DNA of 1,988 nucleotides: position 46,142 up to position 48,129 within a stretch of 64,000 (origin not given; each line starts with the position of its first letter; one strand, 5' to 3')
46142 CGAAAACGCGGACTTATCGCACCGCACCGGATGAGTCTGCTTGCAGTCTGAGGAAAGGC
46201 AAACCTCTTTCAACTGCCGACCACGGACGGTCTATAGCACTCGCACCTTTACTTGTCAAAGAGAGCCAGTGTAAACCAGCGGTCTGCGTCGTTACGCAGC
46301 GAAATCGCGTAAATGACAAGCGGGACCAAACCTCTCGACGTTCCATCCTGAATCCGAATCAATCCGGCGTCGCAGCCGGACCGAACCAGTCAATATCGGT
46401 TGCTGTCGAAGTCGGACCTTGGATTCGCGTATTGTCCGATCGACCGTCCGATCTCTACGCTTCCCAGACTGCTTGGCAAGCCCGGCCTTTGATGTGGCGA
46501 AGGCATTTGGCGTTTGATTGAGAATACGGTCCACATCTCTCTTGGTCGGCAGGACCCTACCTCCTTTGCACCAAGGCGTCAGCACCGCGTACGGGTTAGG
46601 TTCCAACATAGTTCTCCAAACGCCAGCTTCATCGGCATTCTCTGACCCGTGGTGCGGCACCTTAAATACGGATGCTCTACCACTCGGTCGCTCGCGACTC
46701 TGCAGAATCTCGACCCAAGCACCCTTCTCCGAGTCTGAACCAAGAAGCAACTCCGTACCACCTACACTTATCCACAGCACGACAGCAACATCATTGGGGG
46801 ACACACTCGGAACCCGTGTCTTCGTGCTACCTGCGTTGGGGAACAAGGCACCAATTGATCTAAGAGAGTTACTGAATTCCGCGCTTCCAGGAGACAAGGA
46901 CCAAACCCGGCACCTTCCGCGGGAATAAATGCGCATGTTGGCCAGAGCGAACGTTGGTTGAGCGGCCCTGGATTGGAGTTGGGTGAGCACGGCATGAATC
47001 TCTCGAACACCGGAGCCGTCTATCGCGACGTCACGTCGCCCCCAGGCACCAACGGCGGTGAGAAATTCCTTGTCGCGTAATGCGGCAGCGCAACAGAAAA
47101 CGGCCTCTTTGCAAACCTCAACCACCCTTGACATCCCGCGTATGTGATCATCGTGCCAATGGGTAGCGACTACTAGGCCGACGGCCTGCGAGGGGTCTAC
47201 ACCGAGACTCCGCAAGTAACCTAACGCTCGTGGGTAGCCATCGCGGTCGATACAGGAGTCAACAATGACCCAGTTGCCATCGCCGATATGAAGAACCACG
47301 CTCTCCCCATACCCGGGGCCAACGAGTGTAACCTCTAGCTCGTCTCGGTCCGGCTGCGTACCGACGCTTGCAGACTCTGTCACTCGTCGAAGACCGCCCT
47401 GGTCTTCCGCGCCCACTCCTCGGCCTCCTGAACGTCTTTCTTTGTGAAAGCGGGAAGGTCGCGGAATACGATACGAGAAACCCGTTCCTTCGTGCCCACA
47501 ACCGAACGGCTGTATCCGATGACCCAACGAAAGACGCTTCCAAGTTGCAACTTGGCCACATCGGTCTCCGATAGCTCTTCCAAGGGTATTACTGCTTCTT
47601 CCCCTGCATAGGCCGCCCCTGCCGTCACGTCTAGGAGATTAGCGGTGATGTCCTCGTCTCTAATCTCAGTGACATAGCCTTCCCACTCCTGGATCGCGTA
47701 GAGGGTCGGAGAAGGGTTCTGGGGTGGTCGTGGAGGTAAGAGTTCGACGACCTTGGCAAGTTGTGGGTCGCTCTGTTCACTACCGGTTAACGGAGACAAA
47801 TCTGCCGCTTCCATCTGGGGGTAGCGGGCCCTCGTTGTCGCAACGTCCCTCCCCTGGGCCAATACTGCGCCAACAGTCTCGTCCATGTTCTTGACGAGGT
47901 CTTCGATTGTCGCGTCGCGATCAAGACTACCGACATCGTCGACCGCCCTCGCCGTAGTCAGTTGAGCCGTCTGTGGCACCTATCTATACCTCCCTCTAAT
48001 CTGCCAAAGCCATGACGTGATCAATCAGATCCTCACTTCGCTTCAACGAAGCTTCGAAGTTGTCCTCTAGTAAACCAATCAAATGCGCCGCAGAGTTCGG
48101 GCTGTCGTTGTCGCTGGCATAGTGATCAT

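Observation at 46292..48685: Three-gene minus-strand cassette (unknown 229 aa - unknown acidic 199 aa - ComEC-like MBL-fold protein) beside IS630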

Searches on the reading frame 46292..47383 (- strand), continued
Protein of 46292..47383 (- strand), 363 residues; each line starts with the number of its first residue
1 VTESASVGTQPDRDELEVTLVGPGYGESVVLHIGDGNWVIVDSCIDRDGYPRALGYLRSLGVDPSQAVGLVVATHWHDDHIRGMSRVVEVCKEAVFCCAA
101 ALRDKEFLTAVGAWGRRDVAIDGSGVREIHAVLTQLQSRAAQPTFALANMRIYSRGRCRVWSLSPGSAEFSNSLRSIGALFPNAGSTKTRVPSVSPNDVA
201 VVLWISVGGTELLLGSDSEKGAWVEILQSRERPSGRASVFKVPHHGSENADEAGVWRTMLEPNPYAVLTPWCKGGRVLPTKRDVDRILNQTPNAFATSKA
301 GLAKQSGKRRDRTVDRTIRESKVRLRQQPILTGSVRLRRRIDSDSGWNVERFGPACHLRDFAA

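Call 93: get_annotated_region(hit=H4, flank=6000)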
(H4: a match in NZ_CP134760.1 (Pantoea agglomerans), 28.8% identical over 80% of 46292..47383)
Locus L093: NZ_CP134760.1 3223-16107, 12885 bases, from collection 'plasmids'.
description: Pantoea agglomerans strain AR24 plasmid pAR24_C, complete sequence
organism: Pantoea agglomerans (NCBI taxid 549)
taxonomy: Bacteria; Pseudomonadota; Gammaproteobacteria; Enterobacterales; Erwiniaceae; Pantoea; Pantoea agglomerans
host: -; source: Allium cepa,cell culture,bulb [BTO:0000159]; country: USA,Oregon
typing (MOB-suite, as given by PLSDB): conjugative; replicon rep_cluster_1441; relaxase MOBF; mating-pair formation MPF_F
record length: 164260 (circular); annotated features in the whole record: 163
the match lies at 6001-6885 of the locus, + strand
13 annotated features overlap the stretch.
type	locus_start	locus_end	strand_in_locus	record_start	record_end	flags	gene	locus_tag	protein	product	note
CDS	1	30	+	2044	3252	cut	-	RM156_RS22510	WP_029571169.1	AAA family ATPase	-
CDS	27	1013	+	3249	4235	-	-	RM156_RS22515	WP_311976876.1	ParB family protein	-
CDS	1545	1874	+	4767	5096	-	-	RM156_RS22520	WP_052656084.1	hypothetical protein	-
CDS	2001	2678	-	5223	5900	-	-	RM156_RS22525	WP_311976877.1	tyrosine-type recombinase/integrase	GO:0015074 - DNA integration [Evidence IEA]; GO:0006310 - DNA recombination [Evidence IEA]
CDS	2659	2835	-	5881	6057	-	-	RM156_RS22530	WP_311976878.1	hypothetical protein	-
CDS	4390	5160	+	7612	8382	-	-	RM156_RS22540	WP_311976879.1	hypothetical protein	-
CDS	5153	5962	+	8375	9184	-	-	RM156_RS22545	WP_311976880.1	hypothetical protein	-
CDS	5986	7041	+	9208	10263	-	-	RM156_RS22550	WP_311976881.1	hypothetical protein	-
CDS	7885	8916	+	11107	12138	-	-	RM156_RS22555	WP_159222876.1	tyrosine-type recombinase/integrase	GO:0015074 - DNA integration [Evidence IEA]; GO:0006310 - DNA recombination [Evidence IEA]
CDS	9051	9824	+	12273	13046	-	-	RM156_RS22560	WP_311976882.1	nucleotidyltransferase domain-containing protein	-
CDS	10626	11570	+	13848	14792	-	-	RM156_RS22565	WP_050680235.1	Rpn family recombination-promoting nuclease/putative transposase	-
CDS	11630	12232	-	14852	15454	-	-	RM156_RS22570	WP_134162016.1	DUF2913 family protein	-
CDS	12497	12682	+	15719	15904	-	-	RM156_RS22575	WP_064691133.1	general stress protein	GO:0006950 - response to stress [Evidence IEA]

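Call 97: search_protein_families(library=padloc, proteins=[L093:4390-5160:+, L093:5153-5962:+, L093:5986-7041:+], max_evalue=0.01)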
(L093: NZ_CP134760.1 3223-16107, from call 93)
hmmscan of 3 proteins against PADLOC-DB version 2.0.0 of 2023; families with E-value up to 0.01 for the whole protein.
L093:4390-5160:+ (256 aa): 0 families

L093:5153-5962:+ (269 aa): 0 families

L093:5986-7041:+ (351 aa): 3 families
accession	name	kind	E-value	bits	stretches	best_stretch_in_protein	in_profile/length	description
PDLC03805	RTasMBL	-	1.9e-10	38.5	1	12-179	8-164/322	DRT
PDLC03854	LmuA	-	1.3e-08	32.3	1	12-168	10-180/345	-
PDLC04676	PDC-M48B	-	0.0032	14.4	0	203-260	228-284/357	-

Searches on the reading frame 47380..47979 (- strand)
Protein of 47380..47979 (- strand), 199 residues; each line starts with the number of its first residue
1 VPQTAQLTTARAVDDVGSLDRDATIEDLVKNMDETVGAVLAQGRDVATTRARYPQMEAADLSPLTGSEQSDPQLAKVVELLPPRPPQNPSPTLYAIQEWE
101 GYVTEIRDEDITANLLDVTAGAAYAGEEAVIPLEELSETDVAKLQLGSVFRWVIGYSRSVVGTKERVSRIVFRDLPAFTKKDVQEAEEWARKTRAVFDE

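Call 3: search_protein_families(library=pfam, proteins=[window:47380-47979:-], max_evalue=1)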
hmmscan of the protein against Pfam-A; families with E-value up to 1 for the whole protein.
window:47380-47979:- (199 aa): 0 families

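Call 4: search_protein_families(library=padloc, proteins=[window:47380-47979:-], max_evalue=1)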
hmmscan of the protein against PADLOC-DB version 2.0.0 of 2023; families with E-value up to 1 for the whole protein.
window:47380-47979:- (199 aa): 0 families

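Call 5: search_protein_families(library=ncbifam, proteins=[window:47380-47979:-], max_evalue=1)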
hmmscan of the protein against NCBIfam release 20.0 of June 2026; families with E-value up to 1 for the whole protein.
window:47380-47979:- (199 aa): 0 families

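Call 7: search_protein_families(library=phrogs, proteins=[window:47380-47979:-], max_evalue=1)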
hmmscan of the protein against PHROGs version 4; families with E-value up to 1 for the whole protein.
window:47380-47979:- (199 aa): 1 family
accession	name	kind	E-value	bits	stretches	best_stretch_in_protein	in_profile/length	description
phrog_29493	-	unknown function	0.02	15.7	1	110-173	124-185/190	-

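Call 9: find_homologous_proteins(query=window:47380-47979:-)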
Query window:47380-47979:- (199 aa): 339 proteins with E <= 0.001 among 620 candidates; the best 120 are listed.
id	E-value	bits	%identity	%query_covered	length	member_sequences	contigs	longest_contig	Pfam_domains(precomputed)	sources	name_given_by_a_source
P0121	1.3e-122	424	100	100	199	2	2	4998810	-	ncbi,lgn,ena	-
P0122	2.4e-69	251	63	100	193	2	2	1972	-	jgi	jgi:hypothetical protein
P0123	8.7e-67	242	61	100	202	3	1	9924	-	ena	-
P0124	1.6e-64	235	58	100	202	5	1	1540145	-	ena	-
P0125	6.0e-64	233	58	100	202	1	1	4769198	-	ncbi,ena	-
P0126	2.4e-63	231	59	100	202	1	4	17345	-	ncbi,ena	-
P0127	1.5e-62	229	57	100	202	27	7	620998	-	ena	-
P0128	1.2e-61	226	57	100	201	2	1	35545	-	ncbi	-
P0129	9.9e-60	219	64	84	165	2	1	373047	-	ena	-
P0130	1.3e-55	206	55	100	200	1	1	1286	-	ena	-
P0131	2.4e-53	199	52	100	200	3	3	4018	-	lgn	-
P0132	2.5e-51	192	50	100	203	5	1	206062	-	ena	-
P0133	8.9e-51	190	55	86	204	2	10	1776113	-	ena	-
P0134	1.8e-50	189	51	99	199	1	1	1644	-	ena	-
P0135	3.4e-50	188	50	100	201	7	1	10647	-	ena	-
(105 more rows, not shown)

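Call 11: find_encoding_contigs(protein=P0121, flank=10000, max_places=3)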
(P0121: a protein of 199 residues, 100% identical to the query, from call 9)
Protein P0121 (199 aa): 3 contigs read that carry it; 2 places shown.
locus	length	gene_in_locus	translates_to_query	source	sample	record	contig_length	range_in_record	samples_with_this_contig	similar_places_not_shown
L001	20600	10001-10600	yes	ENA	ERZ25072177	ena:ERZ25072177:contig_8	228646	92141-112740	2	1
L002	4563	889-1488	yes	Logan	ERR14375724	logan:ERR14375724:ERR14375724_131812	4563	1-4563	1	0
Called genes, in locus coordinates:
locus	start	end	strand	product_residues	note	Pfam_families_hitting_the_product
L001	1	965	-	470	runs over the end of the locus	-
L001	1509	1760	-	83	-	-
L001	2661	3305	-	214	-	PF01609:DDE_Tnp_1, PF13751:DDE_Tnp_1_6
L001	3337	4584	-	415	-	PF13356:Arm-DNA-bind_3, PF00589:Phage_integrase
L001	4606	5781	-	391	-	PF13356:Arm-DNA-bind_3, PF00589:Phage_integrase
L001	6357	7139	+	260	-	PF00142:Fer4_NifH (weak), PF01656:CbiA, PF02374:ArsA_ATPase (weak), PF06564:CBP_BcsQ, PF09140:MipZ, PF10609:ParA, PF13614:AAA_31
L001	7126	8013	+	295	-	PF02195:ParB_N, PF17762:HTH_ParB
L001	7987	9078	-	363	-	PF13384:HTH_23, PF13518:HTH_28, PF13542:HTH_Tnp_ISL3 (faint), PF13551:HTH_29, PF13565:HTH_32, PF13358:DDE_3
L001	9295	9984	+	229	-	-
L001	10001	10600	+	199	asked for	-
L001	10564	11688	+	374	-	PF00753:Lactamase_B (weak)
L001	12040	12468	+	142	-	PF00430:ATP-synt_B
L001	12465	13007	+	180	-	PF00430:ATP-synt_B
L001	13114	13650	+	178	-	PF00213:OSCP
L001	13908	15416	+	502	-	PF02874:ATP-synt_ab_N, PF00006:ATP-synt_ab, PF00306:ATP-synt_ab_C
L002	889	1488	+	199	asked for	-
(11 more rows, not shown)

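Call 28: search_solved_structures(query=A3, max_evalue=10)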
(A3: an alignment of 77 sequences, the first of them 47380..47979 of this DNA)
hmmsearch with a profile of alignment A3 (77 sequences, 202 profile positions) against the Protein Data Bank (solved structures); distinct sequences matched with E-value up to 10: 0.

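Call 46: predict_structure(alignment_id=A3)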
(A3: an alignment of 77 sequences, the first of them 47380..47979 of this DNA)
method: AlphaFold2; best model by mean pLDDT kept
length: 199 residues; sequences in the alignment: 77
mean_pLDDT: 67.8   pTM: 0.47
mean pLDDT of the five models: 67.8, 67.7, 67.3, 66.6, 65.5
residues with pLDDT >= 90: 76; 70-90: 38; 50-70: 9; < 50: 76
segments of 3 or more residues with pLDDT < 50: 1-76
pLDDT, mean of each block of 10 residues (from residue 1): 35 29 39 44 33 29 34 50 73 92 94 96 93 92 89 92 91 79 89 85
secondary structure, 60 per line:
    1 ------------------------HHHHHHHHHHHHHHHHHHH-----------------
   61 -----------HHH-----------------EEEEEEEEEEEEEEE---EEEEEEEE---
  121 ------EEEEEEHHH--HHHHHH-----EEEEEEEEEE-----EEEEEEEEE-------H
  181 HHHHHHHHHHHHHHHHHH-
elements in order: H25-43 E92-106 E110-117 E127-132 H138-143 E149-158 E164-172 H180-198

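Call 48: fold_search(model_id=the predicted structure, library=pdb)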
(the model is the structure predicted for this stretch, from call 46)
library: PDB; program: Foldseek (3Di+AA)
matches with E <= 10: 868; with E <= 0.001: 0
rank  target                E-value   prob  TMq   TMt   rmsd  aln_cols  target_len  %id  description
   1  4joi_A                1.5e-02  0.93  0.21  0.27  13.9       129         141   19  Crystal structure of the human telomeric Stn1-Ten1 complex (released 2013-05-29)
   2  6aqg_A                1.5e-02  0.90  0.22  0.10  20.0       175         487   15  Crystal Structure of Lysyl-tRNA Synthetase from Mycobacterium ulcerans complexed with L-lysine and Cladosporin (released 2017-08-30)
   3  4joi_B                2.7e-02  0.77  0.19  0.24  14.1       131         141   21  Crystal structure of the human telomeric Stn1-Ten1 complex (released 2013-05-29)
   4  3e9h_A                4.4e-02  0.95  0.26  0.13   9.8       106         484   14  Lysyl-tRNA synthetase from Bacillus stearothermophilus complexed with L-Lysylsulfamoyl adenosine (released 2009-07-14)
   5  6aqh_D                4.6e-02  0.84  0.23  0.11  20.2       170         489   15  Crystal Structure of Lysyl-tRNA Synthetase from Mycobacterium thermoresistibile complexed with L-lysine and Cladospori (released 2017-08-30)
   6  6w6w_C                5.2e-02  0.87  0.22  0.15  13.7       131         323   19  Cryo-EM structure of CST bound to telomeric single-stranded DNA (released 2020-06-03)
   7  6aqh_B                5.4e-02  0.85  0.23  0.11  20.3       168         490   14  Crystal Structure of Lysyl-tRNA Synthetase from Mycobacterium thermoresistibile complexed with L-lysine and Cladospori (released 2017-08-30)
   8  9dei_K                5.8e-02  0.63  0.20  0.22  36.2       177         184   10  Trypanosoma brucei mitochondrial RNA-editing catalytic complex 1, U-deletion (RECC1) (released 2026-01-21)
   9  7llj_C                6.8e-02  0.51  0.16  0.13  15.9       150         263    6  Inhibitory immune receptor protein complex (released 2021-11-17)
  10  8d0b_B                7.6e-02  0.47  0.17  0.10  20.0       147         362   18  Human CST-DNA polymerase alpha/primase preinitiation complex bound to 4xTEL-foldback template (released 2022-06-22)
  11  3kf6_A                8.0e-02  0.92  0.23  0.31  12.1       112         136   10  Crystal structure of S. pombe Stn1-ten1 complex (released 2009-12-22)
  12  7ea9_D                8.0e-02  0.75  0.23  0.11  21.9       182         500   13  Crystal Structure of human lysyl-tRNA synthetase Y145H mutant (released 2021-03-31)
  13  4l4t_C                8.0e-02  0.44  0.15  0.13  15.9       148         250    6  Structure of human MAIT TCR in complex with human MR1-6-FP (released 2013-07-17)
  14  3bev_A                8.0e-02  0.44  0.17  0.13  15.3       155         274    8  11mer Structure of an MHC class I molecule from B21 chickens illustrate promiscuous peptide binding (released 2008-01-01)
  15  7ea9_A                8.5e-02  0.72  0.22  0.10  21.6       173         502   13  Crystal Structure of human lysyl-tRNA synthetase Y145H mutant (released 2021-03-31)
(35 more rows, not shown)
